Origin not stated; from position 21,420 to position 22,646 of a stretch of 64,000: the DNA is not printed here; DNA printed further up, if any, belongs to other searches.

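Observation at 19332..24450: Low-GC five-gene island: 3-amino-3,6-dideoxyhexose synthesis coupled to a GtrA/GtrB/GT-C lipid-carrier glycosylation set, without an N-acyltransferase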

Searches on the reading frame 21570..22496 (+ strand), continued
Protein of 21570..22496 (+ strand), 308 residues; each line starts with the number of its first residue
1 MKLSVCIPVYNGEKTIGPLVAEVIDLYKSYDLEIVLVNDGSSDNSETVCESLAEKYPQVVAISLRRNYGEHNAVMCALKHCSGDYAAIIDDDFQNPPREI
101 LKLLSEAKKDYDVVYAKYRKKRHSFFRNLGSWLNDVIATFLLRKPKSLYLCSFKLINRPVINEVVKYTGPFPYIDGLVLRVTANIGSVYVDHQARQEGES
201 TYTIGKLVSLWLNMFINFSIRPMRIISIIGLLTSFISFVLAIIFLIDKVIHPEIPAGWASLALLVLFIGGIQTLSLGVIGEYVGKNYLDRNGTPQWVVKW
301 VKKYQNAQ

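Call 28: find_encoding_contigs(protein=P0023, flank=7000, max_places=2)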
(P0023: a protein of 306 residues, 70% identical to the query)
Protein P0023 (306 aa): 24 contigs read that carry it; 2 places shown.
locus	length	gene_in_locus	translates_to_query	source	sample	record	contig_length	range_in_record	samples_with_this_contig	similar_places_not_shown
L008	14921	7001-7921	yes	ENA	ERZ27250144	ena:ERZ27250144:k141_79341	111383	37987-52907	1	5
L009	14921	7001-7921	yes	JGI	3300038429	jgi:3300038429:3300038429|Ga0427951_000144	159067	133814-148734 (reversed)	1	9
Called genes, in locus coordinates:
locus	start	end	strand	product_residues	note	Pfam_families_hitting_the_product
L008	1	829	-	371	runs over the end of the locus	PF13439:Glyco_transf_4, PF20706:GT4-conflict (weak), PF00534:Glycos_transf_1, PF13692:Glyco_trans_1_4, PF13524:Glyco_trans_1_2 (weak)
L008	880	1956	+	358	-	PF13524:Glyco_trans_1_2 (faint)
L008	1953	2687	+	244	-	PF01066:CDP-OH_P_transf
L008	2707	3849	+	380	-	PF07429:Glyco_transf_56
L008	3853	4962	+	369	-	PF01041:DegT_DnrJ_EryC1, PF00155:Aminotran_1_2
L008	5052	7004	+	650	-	PF11992:TgpA_N (faint), PF13231:PMT_2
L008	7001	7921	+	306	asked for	PF00535:Glycos_transf_2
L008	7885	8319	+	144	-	PF04138:GtrA_DPMS_TM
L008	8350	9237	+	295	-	PF00483:NTP_transferase, PF12804:NTP_transf_3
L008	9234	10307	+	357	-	PF01073:3Beta_HSD, PF01370:Epimerase, PF02719:Polysacc_synt_2, PF04321:RmlD_sub_bind, PF16363:GDP_Man_Dehyd, PF07993:NAD_binding_4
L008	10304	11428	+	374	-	PF13477:Glyco_trans_4_2, PF13439:Glyco_transf_4, PF13579:Glyco_trans_4_4, PF00534:Glycos_transf_1, PF13692:Glyco_trans_1_4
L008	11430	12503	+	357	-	PF01370:Epimerase, PF02719:Polysacc_synt_2 (weak), PF04321:RmlD_sub_bind, PF07993:NAD_binding_4, PF16363:GDP_Man_Dehyd, PF01073:3Beta_HSD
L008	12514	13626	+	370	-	PF01041:DegT_DnrJ_EryC1, PF00155:Aminotran_1_2, PF01053:Cys_Met_Meta_PP (weak), PF01212:Beta_elim_lyase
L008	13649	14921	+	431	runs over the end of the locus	PF03721:UDPG_MGDP_dh_N, PF00984:UDPG_MGDP_dh, PF03720:UDPG_MGDP_dh_C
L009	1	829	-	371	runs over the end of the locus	PF13439:Glyco_transf_4, PF20706:GT4-conflict (weak), PF00534:Glycos_transf_1, PF13692:Glyco_trans_1_4, PF13524:Glyco_trans_1_2 (weak)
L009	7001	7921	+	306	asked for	PF00535:Glycos_transf_2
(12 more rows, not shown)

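Call 29: find_encoding_contigs(protein=P0093, flank=7000, max_places=1)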
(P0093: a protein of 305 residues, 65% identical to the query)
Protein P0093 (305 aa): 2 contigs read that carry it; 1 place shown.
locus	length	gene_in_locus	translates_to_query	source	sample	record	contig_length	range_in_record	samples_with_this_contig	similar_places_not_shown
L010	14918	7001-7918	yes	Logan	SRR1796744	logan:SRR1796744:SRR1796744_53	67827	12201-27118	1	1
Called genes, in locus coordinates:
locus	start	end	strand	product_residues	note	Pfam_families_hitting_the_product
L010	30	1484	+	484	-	PF03446:NAD_binding_2, PF00393:6PGD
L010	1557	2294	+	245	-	-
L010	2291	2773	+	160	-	PF12822:ECF_trnsprt (weak)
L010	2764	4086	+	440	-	PF00005:ABC_tran, PF01637:ATPase_2 (faint), PF00005:ABC_tran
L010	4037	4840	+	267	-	-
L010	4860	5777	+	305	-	PF02558:ApbA, PF08546:ApbA_C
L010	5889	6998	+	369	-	PF01041:DegT_DnrJ_EryC1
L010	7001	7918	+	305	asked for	PF00535:Glycos_transf_2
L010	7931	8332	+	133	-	PF05523:FdtA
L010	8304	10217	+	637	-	-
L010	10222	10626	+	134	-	PF04138:GtrA_DPMS_TM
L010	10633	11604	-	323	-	PF05448:AXE1, PF02129:Peptidase_S15 (faint), PF00561:Abhydrolase_1 (weak), PF00326:Peptidase_S9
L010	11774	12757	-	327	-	PF01408:GFO_IDH_MocA, PF22725:GFO_IDH_MocA_C3, PF02894:GFO_IDH_MocA_C (weak)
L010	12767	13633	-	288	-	PF20434:BD-FAE, PF07859:Abhydrolase_3, PF01738:DLH (faint), PF00326:Peptidase_S9 (weak)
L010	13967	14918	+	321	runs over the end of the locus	PF00528:BPD_transp_1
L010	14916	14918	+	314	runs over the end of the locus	-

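Call 30: find_encoding_contigs(protein=P0116, flank=7000, max_places=1)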
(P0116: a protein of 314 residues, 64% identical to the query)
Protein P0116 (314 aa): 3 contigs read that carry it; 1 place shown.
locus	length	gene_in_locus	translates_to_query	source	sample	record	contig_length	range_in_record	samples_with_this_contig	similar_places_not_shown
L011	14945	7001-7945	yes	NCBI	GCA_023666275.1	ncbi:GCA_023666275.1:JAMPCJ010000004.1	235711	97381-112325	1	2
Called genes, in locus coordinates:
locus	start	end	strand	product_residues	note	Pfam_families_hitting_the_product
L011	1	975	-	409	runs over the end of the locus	PF00884:Sulfatase, PF01663:Phosphodiest (weak)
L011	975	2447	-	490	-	PF02096:60KD_IMP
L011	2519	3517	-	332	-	PF01501:Glyco_transf_8 (weak)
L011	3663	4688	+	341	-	PF01370:Epimerase, PF02719:Polysacc_synt_2, PF04321:RmlD_sub_bind, PF08659:KR, PF01073:3Beta_HSD, PF07993:NAD_binding_4, PF16363:GDP_Man_Dehyd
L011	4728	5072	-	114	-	PF00892:EamA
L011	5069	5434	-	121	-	PF00892:EamA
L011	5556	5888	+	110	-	PF05523:FdtA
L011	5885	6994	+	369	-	PF01041:DegT_DnrJ_EryC1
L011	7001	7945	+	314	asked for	PF00535:Glycos_transf_2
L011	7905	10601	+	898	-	PF09586:YfhO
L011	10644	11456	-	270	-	PF04991:LicD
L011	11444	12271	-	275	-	PF05704:Caps_synth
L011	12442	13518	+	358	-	PF00155:Aminotran_1_2, PF01053:Cys_Met_Meta_PP (weak)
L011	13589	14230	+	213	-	PF01128:IspD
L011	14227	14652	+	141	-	PF02502:LacAB_rpiB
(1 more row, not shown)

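Call 52: find_related_loci(query=A2, collection=metagenome_contigs, flank=7000)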
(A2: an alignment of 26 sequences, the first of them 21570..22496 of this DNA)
Query A2 (308 aa) in metagenome_contigs; peptide patterns used: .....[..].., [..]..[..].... (x = any residue, [..] = any of these).
600 stretches matched a pattern (row limit reached: there are more); 492 encode a relative of the query (tblastn E <= 1e-3); the best 80 are kept; 80 distinct loci.
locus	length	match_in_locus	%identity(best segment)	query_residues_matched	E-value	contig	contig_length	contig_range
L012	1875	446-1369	100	1-308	0e+0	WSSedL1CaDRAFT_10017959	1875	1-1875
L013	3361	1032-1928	71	1-299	6e-160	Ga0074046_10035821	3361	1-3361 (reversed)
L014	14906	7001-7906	70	1-302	5e-151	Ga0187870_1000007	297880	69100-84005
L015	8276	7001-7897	71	1-299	8e-151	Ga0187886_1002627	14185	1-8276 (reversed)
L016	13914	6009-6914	70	1-302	7e-151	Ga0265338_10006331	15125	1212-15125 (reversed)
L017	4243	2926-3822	66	3-301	6e-143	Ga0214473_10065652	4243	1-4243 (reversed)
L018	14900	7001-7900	66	1-299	2e-138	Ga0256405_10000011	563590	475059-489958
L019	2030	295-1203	64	1-303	4e-147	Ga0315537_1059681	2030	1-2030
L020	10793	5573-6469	63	1-299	2e-135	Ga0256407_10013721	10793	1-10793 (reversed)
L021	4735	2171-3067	64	1-299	4e-135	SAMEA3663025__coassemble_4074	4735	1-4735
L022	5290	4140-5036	61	1-299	4e-134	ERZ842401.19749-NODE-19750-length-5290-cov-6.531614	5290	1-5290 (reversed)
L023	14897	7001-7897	62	1-299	4e-131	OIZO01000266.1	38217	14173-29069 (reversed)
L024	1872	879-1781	61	1-301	2e-137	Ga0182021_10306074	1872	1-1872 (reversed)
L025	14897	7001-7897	61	2-299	6e-128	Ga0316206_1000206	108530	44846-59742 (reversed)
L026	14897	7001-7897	61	2-299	2e-127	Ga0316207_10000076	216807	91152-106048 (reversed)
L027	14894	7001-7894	61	2-299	9e-127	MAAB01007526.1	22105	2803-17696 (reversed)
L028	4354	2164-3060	60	1-299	5e-127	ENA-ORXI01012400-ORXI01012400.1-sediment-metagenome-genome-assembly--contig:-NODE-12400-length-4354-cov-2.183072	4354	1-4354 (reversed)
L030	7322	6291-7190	60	1-299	1e-124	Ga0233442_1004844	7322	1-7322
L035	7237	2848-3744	58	2-299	1e-119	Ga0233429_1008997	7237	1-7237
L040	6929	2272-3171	56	1-299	5e-117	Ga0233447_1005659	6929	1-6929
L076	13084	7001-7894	51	3-298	1e-99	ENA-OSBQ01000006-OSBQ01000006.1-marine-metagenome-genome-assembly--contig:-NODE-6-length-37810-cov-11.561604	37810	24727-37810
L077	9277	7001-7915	49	2-304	3e-99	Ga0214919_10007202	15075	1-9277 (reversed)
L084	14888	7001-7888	53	3-296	2e-98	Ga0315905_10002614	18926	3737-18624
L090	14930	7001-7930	58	1-308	9e-129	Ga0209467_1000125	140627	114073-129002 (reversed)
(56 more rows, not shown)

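Call 59: search_protein_families(library=pfam, proteins=[L027:8279-9043:+, L030:3211-3822:+, L030:3825-4598:+, L020:7061-7705:+, L020:7706-8617:+, L084:1535-2023:+, L084:2023-2721:+, L027:1637-2206:+, L076:4129-4644:+, L076:3339-3809:+], max_evalue=0.001)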
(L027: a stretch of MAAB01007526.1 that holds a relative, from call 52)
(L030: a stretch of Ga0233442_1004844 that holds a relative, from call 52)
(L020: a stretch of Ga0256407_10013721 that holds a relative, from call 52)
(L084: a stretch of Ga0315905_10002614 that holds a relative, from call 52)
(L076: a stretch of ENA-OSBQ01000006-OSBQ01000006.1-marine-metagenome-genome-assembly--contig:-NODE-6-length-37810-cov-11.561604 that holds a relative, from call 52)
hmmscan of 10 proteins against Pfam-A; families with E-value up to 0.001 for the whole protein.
L027:8279-9043:+ (254 aa): 8 families
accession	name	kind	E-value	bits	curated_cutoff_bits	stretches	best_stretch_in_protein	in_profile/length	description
PF13489.12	Methyltransf_23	-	2.9e-12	47.1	27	1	35-139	16-119/164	Methyltransferase domain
PF13649.12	Methyltransf_25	-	3.8e-12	47.2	27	1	43-132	1-97/97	Methyltransferase domain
PF13847.12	Methyltransf_31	-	2.1e-11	44.2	27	1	38-140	2-113/145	Methyltransferase domain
PF08241.18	Methyltransf_11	-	1.9e-10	41.7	21.2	1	44-136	1-95/95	Methyltransferase domain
PF08242.18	Methyltransf_12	-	2.7e-10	41.3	30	1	44-134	1-98/98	Methyltransferase domain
PF07021.18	MetW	-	3.3e-07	30.6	21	1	40-146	14-117/193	Methionine biosynthesis protein MetW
PF01739.24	CheR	-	9.4e-07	28.9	27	1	89-136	126-173/195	CheR methyltransferase, SAM binding domain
PF03291.22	mRNA_G-N7_MeTrfase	-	1.5e-05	24.7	26.6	1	11-102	34-119/315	mRNA (guanine-N(7))-methyltransferase domain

L030:3211-3822:+ (203 aa): 2 families
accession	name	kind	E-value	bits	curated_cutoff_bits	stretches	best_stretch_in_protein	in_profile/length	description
PF01583.26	APS_kinase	-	1.3e-64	217.3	21.1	1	29-179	1-152/152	Adenylylsulphate kinase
PF13671.12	AAA_33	-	4.7e-08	33.9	27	1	32-146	1-116/143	AAA domain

L030:3825-4598:+ (257 aa): 1 family
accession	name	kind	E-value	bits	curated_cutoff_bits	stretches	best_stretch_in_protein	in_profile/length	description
PF00459.30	Inositol_P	-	9.3e-54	183.2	27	1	10-224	9-232/271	Inositol monophosphatase family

L020:7061-7705:+ (214 aa): 1 family
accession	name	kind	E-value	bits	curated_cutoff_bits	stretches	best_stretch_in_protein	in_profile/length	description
PF06114.19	Peptidase_M78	-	5.1e-22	78.4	22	1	106-205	22-121/123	IrrE N-terminal-like domain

L020:7706-8617:+ (303 aa): 0 families

L084:1535-2023:+ (162 aa): 5 families
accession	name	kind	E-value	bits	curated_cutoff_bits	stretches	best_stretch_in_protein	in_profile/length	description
PF00132.30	Hexapep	-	5e-25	86.6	27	2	41-74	1-34/36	Bacterial transferase hexapeptide (six repeats)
PF14602.12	Hexapep_2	-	1.7e-16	60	27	1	114-145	4-34/34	Hexapeptide repeat of succinyl-transferase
PF25084.1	LbH_EIF2B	-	5.4e-16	59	54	2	11-94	8-95/105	EIF2B subunit epsilon LbH domain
PF25087.1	GMPPB_C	-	6e-05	23.1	39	1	15-87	13-84/110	GMPPB C-terminal domain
PF25247.1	LbH_GLGC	-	0.00095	19.5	27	0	43-140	17-96/135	GLGC left-handed parallel beta-helix domain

L084:2023-2721:+ (232 aa): 2 families
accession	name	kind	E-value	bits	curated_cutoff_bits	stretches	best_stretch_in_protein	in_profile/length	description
PF00535.33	Glycos_transf_2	-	3.5e-21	76.3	23.3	1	5-139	1-132/168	Glycosyl transferase family 2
PF10111.15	Glyco_tranf_2_2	-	7.1e-07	29.4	27.3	1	5-105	1-102/276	Glycosyltransferase like family 2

L027:1637-2206:+ (189 aa): 1 family
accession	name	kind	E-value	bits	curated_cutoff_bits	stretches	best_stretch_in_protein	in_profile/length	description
PF09335.16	VTT_dom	-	9.3e-09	36.2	33.9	1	36-150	1-122/123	VTT domain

L076:4129-4644:+ (171 aa): 0 families

L076:3339-3809:+ (156 aa): 1 family
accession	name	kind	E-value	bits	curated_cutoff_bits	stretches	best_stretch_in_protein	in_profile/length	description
PF03748.19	FliL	-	1.4e-15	58.2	24.6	1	60-156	2-103/103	Flagellar basal body-associated protein FliL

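Call 60: search_solved_structures(query=L027:8279-9043:+, max_evalue=0.01)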
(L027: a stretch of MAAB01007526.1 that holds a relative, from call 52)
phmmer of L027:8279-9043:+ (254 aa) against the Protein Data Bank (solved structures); distinct sequences matched with E-value up to 0.01: 22.
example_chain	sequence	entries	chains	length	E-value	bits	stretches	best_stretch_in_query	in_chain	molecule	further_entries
4mwz_A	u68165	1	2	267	5.2e-06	29.3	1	39-137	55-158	Phosphoethanolamine N-methyltransferase, putative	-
4iv0_A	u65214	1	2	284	5.8e-06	29.1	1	39-137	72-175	Phosphoethanolamine N-methyltransferase, putative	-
5dm2_A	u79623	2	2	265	2.4e-05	27.1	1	35-130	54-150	Methyltransferase domain family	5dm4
5dm1_A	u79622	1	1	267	2.4e-05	27.1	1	35-130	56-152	Methyltransferase domain family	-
4kwc_A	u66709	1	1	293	2.9e-05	26.8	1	35-129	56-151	BpumL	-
3uj6_A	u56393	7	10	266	5.7e-05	25.9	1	37-136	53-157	Phosphoethanolamine N-methyltransferase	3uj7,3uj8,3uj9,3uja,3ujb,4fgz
3ujd_A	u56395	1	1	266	6.1e-05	25.8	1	37-136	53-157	Phosphoethanolamine N-methyltransferase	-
3ujc_A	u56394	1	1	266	8.3e-05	25.4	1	37-136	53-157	Phosphoethanolamine N-methyltransferase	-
3cc8_A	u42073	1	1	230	0.00014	24.6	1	11-143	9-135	Putative methyltransferase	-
6bqc_A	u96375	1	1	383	0.00035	23.3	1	31-137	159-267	Cyclopropane-fatty-acyl-phospholipid synthase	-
1wzn_A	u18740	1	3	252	0.00035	23.3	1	26-156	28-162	SAM-dependent methyltransferase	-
4iwn_A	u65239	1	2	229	0.00053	22.7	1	30-143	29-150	tRNA (cmo5U34)-methyltransferase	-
4r6w_A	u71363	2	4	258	0.00061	22.5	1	38-136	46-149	Phosphoethanolamine N-methyltransferase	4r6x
5wp5_A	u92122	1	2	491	0.00065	22.4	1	42-136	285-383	Phosphomethylethanolamine N-methyltransferase 2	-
4gek_A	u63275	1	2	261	0.00083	22.1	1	88-143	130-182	tRNA (cmo5U34)-methyltransferase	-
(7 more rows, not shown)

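Call 62: search_protein_families(library=pfam, proteins=[L016:3489-4193:+, L040:18-479:+, L023:11497-11931:+, L090:12183-12632:-, L084:3950-4450:-, L084:4634-5392:-, L077:4530-5396:-, L076:6081-6941:-, L023:3219-4079:-, L018:3820-4758:+], max_evalue=0.001)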
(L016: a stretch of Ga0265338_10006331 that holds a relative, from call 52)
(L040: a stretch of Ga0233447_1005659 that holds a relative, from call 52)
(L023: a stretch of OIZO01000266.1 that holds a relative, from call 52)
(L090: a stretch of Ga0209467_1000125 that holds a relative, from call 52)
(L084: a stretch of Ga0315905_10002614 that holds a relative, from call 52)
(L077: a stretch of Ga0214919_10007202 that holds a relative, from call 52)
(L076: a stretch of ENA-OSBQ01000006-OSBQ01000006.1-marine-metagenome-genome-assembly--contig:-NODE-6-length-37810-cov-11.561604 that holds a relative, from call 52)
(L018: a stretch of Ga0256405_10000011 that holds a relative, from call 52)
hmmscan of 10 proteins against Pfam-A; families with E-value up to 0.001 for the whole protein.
L016:3489-4193:+ (234 aa): 1 family
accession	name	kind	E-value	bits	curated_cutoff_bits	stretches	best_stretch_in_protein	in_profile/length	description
PF01066.26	CDP-OH_P_transf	-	3.7e-08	34.3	22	1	50-114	3-65/152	CDP-alcohol phosphatidyltransferase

L040:18-479:+ (153 aa): 0 families

L023:11497-11931:+ (144 aa): 0 families

L090:12183-12632:- (149 aa): 0 families

L084:3950-4450:- (166 aa): 1 family
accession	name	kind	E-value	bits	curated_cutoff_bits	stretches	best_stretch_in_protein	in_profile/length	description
PF05050.19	Methyltransf_21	-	3.2e-11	44.1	22.7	1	3-146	24-171/173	Methyltransferase FkbM domain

L084:4634-5392:- (252 aa): 1 family
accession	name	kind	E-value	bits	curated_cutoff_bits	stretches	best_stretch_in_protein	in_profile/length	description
PF05050.19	Methyltransf_21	-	5.8e-16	59.5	22.7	1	31-213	1-171/173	Methyltransferase FkbM domain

L077:4530-5396:- (288 aa): 3 families
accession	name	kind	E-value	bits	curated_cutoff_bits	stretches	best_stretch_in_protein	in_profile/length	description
PF00665.32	rve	-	1.5e-18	67.4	32.6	1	120-224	3-102/102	Integrase core domain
PF13683.12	rve_3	-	1.2e-17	63.8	26.5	1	213-278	2-67/67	Integrase core domain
PF13276.12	HTH_21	-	9.9e-13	48.6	28.1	1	49-99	3-54/60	HTH-like domain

L076:6081-6941:- (286 aa): 7 families
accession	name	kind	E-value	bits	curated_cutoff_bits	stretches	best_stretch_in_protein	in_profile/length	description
PF08241.18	Methyltransf_11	-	1e-11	45.8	21.2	1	130-177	47-94/95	Methyltransferase domain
PF13847.12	Methyltransf_31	-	2.3e-06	27.8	27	1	131-178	60-109/145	Methyltransferase domain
PF05148.21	Methyltransf_8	-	7.9e-06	26.3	27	1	89-177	63-155/219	Hypothetical methyltransferase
PF13649.12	Methyltransf_25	-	2e-05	25.6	27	1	130-174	51-97/97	Methyltransferase domain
PF13489.12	Methyltransf_23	-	2.4e-05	24.5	27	1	122-183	47-121/164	Methyltransferase domain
PF01209.24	Ubie_methyltran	-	0.00014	21.7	20.1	1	125-177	97-150/233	ubiE/COQ5 methyltransferase family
PF08242.18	Methyltransf_12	-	0.00022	22.3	30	1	135-176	59-98/98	Methyltransferase domain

L023:3219-4079:- (286 aa): 2 families
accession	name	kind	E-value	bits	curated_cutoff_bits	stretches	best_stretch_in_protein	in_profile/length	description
PF13704.12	Glyco_tranf_2_4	-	2.3e-13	50.9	27.5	1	18-104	1-85/98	Glycosyl transferase family 2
PF00535.33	Glycos_transf_2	-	2.1e-07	31.5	23.3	1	14-113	3-102/168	Glycosyl transferase family 2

L018:3820-4758:+ (312 aa): 2 families
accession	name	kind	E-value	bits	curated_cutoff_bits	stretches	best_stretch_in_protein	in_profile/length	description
PF05704.18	Caps_synth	-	1.1e-73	248.4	24.5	1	42-307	16-276/278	Capsular polysaccharide synthesis protein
PF04488.21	Gly_transf_sug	-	5.8e-08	33.8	23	1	93-175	1-86/93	Glycosyltransferase sugar-binding region containing DXD motif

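Call 71: search_dna_similar(query=window:21570-22496:+, collection=plasmids, mode=protein, max_rows=12, max_evalue=1e-40)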
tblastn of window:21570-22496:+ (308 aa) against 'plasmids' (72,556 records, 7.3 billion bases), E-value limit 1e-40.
Records with a match: 5; places in all: 5; records where one place covers at least 80% of the query: 4.
Best place of each record, by identity: <60% 5.
By first word of the organism name: Proteus 2; Phytobacter 1; Chimaeribacter 1; Acetoanaerobium 1.
By predicted mobility (MOB-suite, as given by PLSDB): non-mobilizable 3; mobilizable 2.
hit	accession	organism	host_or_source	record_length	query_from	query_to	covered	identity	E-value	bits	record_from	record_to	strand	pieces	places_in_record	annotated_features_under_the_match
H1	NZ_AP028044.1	Phytobacter diazotrophicus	-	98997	1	303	98%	32.6%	1e-43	166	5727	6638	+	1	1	glycosyltransferase family 2 protein | GtrA family protein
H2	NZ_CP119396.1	Chimaeribacter arupi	Homo sapiens,blood culture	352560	1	306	99%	31.2%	5e-42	161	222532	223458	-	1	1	glycosyltransferase family 2 protein | GtrA family protein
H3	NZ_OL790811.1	Proteus mirabilis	-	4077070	2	301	97%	31.7%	3e-45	171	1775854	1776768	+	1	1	none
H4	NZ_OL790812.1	Proteus mirabilis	-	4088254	2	301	97%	31.7%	3e-45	171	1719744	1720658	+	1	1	none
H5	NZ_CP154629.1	Acetoanaerobium noterae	cell culture,Sludge of a digestion ...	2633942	2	219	71%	38.0%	2e-46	174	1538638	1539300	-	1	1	none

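Call 72: search_dna_similar(query=window:21570-22496:+, collection=phages, mode=protein, max_rows=8, max_evalue=1e-30)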
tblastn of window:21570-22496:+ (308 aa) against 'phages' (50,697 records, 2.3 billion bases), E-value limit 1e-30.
Records with a match: 98; places in all: 99; records where one place covers at least 80% of the query: 98.
Best place of each record, by identity: <60% 98.
By first word of the organism name: Salmonella 55; Enterobacteria 9; Shigella 6; Enterobacter 6; Oenococcus 6; Bacteriophage 4; Enterococcus 3; Hafnia 2; Cronobacter 2; Listeria 2; and 2 more.
By host as written in the record: - 18; Salmonella sp. 10; Salmonella enterica 10; Salmonella enterica subsp. enterica serovar Typhimurium 5; Salmonella enterica subsp. enterica serovar Kentucky 3; Salmonella enterica subsp. enterica 3; Shigella flexneri serotype 1a strain 019 2; Salmonella enterica enterica sv Typhimurium LT2 2; and 34 more.
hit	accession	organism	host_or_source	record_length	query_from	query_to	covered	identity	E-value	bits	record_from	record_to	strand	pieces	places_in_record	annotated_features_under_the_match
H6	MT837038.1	Bacteriophage sp.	human fecal samples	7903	3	301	97%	42.1%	1e-65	228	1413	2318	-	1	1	record has no annotation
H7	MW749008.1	Hafnia phage vB_HpaM_Meifeng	Hafnia paralvei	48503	1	299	97%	33.9%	2e-43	164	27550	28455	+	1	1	putative glycosyltransferase family 2 protein | putative GtrA family protein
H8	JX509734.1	Enterobacteria phage SfI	Shigella flexneri serotype 1a strain 019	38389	1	303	98%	31.7%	4e-38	149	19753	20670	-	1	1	gtrB: bactoprenol glucosyl transferase | gtrA: flippase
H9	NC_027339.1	Enterobacteria phage SfI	Shigella flexneri serotype 1a strain 019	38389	1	303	98%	31.7%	4e-38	149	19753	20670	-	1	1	gtrB: GtrB glycosyltransferase for O-antigen conversion | gtrA: GtrA-like O-antigen conversion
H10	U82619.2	Enterobacteria phage SfV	-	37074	1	299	97%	31.5%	9e-38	147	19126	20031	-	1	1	gtrB: bactoprenol glucosyltransferase | gtrA: putative flippase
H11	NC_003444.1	Enterobacteria phage SfV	Shigella flexneri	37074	1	299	97%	31.5%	9e-38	147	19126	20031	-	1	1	gtrB: GtrB glycosyltransferase for O-antigen conversion | gtrA: GtrA-like O-antigen conversion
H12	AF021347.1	Shigella phage SfII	Shigella flexneri NCTC4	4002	1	299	97%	31.5%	1e-37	147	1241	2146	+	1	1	bgt: bactoprenol glucosyl transferase | unknown protein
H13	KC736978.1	Shigella phage SfII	Shigella flexneri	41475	1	299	97%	31.5%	1e-37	147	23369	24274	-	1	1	gtrB: bactoprenol glucosyltransferase | gtrA: putative flipase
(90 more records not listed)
